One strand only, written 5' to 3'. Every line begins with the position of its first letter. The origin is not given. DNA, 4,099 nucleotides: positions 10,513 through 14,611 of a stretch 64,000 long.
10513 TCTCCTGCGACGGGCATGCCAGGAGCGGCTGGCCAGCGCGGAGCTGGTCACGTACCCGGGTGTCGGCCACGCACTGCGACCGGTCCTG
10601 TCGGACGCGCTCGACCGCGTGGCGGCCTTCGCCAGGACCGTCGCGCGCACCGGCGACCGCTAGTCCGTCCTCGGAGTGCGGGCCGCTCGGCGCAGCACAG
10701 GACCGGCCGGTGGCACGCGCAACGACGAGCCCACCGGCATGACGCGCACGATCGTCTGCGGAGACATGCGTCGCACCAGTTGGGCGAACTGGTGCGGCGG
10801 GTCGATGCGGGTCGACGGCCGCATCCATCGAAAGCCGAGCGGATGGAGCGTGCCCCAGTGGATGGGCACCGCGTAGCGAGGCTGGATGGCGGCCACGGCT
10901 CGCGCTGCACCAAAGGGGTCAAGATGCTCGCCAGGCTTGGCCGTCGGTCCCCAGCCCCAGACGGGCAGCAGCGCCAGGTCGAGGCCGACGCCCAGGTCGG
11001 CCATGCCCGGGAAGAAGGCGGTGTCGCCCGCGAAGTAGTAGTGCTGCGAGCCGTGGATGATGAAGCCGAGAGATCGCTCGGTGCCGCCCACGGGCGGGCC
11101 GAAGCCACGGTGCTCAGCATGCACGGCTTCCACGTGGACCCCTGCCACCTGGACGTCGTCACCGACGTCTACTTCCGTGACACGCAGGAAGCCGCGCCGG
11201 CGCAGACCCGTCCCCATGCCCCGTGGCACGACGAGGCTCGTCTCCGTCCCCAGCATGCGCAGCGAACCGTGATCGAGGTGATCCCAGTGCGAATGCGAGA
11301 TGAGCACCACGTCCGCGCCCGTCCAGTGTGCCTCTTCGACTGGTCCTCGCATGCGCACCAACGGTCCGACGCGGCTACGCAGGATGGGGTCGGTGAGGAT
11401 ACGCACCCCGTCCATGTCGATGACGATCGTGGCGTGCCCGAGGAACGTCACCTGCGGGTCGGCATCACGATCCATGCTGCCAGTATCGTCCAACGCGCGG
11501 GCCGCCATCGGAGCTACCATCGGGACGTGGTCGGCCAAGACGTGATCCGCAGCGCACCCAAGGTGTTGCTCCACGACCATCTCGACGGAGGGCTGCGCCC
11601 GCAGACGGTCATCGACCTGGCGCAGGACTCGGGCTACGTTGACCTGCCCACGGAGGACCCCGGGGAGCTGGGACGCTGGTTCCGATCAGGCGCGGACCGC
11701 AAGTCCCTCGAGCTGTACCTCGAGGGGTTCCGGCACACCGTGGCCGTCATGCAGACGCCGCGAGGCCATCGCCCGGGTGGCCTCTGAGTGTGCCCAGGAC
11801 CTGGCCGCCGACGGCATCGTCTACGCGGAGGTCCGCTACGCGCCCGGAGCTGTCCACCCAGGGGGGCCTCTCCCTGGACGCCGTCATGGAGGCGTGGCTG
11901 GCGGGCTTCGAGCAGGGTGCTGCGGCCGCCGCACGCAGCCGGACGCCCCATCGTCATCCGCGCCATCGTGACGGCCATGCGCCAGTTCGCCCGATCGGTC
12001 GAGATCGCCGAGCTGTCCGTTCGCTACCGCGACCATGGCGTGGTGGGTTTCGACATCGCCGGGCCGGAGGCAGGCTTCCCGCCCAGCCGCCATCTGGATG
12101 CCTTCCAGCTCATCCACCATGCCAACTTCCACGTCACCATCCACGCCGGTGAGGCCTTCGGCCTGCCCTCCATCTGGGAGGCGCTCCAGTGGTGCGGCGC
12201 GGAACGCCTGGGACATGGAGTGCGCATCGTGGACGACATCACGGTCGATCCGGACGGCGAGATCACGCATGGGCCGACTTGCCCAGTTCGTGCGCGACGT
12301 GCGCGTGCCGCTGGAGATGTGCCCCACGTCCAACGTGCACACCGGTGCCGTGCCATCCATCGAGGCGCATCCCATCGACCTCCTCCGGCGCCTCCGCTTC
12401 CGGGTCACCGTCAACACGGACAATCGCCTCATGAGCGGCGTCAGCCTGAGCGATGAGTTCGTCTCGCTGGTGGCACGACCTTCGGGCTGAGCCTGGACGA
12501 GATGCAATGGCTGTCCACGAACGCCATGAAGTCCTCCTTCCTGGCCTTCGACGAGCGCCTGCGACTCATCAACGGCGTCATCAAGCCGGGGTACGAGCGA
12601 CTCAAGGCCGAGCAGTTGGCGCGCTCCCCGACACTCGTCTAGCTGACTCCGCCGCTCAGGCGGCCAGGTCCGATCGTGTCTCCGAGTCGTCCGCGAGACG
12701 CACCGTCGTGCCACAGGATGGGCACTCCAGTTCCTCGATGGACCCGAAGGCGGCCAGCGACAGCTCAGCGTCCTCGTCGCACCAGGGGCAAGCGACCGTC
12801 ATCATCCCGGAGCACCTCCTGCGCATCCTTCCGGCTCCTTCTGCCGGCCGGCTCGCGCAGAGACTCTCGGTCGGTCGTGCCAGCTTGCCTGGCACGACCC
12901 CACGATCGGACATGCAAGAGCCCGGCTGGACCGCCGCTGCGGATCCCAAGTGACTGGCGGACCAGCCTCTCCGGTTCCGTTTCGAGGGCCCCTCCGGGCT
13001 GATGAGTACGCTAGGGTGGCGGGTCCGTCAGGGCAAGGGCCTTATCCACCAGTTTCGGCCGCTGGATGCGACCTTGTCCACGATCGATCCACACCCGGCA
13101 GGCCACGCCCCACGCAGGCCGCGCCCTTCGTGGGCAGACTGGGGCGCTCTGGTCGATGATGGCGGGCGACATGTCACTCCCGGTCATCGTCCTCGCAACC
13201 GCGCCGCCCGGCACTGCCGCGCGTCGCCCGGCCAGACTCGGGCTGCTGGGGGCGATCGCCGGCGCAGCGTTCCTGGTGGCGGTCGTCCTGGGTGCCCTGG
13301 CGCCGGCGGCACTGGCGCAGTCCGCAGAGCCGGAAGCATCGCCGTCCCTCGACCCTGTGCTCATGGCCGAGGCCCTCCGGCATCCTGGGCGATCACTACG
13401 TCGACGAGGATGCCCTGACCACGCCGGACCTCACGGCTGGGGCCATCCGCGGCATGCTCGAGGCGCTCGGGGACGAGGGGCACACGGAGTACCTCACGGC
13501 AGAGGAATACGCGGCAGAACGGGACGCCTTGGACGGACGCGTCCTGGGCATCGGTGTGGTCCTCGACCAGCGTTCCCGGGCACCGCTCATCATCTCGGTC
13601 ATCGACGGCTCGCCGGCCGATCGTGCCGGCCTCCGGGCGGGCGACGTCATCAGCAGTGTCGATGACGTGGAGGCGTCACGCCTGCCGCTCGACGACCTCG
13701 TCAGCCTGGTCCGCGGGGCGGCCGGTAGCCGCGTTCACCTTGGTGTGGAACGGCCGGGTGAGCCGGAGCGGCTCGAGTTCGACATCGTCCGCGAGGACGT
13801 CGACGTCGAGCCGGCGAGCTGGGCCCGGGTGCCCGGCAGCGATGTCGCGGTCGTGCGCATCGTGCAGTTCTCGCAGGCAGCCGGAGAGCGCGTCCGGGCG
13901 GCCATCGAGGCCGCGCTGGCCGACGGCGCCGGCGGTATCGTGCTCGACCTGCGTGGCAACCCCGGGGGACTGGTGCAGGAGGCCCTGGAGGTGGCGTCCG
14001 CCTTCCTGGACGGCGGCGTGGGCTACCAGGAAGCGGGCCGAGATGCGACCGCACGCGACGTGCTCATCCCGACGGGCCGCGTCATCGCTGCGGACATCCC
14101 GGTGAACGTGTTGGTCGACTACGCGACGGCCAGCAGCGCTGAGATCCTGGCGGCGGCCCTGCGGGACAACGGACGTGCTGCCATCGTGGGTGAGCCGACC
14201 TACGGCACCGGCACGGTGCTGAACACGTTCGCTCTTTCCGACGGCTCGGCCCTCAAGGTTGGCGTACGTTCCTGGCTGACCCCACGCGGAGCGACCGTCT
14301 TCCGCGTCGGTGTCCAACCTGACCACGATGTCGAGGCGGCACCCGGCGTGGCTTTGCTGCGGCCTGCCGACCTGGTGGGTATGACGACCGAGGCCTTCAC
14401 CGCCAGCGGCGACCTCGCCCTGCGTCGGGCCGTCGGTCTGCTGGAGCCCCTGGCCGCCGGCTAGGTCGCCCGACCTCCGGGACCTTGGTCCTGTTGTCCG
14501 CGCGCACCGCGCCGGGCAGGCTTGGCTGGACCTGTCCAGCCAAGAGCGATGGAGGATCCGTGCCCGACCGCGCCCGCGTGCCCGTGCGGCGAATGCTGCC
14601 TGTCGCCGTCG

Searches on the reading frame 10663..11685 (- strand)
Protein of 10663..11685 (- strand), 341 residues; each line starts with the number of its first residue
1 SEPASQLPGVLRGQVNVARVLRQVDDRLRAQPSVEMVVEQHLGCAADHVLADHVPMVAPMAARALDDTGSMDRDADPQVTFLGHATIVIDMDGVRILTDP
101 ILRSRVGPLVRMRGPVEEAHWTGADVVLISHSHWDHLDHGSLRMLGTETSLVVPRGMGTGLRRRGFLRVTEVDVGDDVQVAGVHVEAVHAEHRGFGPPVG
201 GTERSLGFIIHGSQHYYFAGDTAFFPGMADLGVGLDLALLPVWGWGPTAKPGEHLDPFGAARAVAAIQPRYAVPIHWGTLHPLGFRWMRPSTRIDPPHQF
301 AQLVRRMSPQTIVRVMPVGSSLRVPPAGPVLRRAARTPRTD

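Call 70: search_protein_families(library=pfam, proteins=[window:10663-11685:-], max_evalue=0.00001)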
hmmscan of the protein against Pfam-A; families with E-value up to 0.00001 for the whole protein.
window:10663-11685:- (341 aa): 2 families
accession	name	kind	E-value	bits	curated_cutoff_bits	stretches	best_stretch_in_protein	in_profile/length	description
PF12706.13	Lactamase_B_2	-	8.7e-26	91.2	27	1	95-277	2-200/200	Beta-lactamase superfamily domain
PF13483.12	Lactamase_B_3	-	7.6e-20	71.9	24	1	78-276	1-160/160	Beta-lactamase superfamily domain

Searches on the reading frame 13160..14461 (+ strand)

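Call 70: search_protein_families(library=pfam, proteins=[window:13160-14461:+], max_evalue=0.00001)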
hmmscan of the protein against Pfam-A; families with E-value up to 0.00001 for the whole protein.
window:13160-14461:+ (434 aa): 4 families
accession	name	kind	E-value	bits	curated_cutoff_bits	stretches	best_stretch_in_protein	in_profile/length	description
PF03572.23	Peptidase_S41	-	5.2e-40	137.2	24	1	228-391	1-165/165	Peptidase family S41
PF17820.7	PDZ_6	-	5.7e-14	52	27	1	144-198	2-54/54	PDZ domain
PF13180.12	PDZ_2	-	1.4e-11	44.9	27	1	131-206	3-77/80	PDZ domain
PF00595.29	PDZ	-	4.6e-09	37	23.2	1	129-196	12-80/81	PDZ domain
